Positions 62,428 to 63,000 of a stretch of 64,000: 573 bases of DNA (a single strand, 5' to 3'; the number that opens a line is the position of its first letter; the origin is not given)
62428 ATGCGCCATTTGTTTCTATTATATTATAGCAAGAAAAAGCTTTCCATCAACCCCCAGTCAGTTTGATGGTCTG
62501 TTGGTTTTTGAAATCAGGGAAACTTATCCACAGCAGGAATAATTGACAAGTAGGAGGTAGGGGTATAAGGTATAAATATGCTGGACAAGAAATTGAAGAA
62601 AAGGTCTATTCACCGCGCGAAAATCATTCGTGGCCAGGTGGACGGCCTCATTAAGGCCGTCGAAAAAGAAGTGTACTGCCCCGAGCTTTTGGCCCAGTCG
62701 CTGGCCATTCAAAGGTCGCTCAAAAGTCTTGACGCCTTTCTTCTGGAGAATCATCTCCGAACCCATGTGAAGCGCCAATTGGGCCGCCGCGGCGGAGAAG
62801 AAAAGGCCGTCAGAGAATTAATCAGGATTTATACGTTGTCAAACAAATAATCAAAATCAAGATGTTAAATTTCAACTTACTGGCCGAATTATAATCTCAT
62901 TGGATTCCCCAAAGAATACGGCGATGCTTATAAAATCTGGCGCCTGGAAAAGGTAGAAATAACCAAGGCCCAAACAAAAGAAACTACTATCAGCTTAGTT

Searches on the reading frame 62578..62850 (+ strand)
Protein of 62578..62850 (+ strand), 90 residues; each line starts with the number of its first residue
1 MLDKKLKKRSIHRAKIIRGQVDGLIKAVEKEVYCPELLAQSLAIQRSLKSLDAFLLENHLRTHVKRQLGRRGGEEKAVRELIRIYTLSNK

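Call 4: search_protein_families(library=pfam, proteins=[window:62578-62850:+], max_evalue=0.01)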
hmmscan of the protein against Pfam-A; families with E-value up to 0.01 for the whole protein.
window:62578-62850:+ (90 aa): 1 family
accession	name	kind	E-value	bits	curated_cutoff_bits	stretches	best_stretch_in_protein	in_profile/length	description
PF02583.22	Trns_repr_metal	-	2.7e-17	63.3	22.8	1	7-84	2-75/78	Metal-sensitive transcriptional repressor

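Call 5: search_protein_families(library=ncbifam, proteins=[window:62578-62850:+], max_evalue=0.1)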
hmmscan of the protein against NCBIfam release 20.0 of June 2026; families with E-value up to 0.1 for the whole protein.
window:62578-62850:+ (90 aa): 4 families
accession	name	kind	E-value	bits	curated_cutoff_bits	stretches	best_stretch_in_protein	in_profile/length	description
NF008464.0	PRK11352.1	equivalog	4.9e-10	39.7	133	1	6-84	7-85/91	formaldehyde-responsive transcriptional repressor FrmR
NF052430.1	repress_RicR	exception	2.4e-09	37.7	175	1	7-75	8-75/93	copper-sensing transcriptional repressor RicR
NF011613.0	PRK15039.1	equivalog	8.6e-05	23.2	138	1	7-70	8-71/90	Ni(II)/Co(II)-binding transcriptional repressor RcnR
NF006265.0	PRK08412.1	equivalog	0.015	13.4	749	1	20-83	709-773/827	flagellar hook-associated protein FlgL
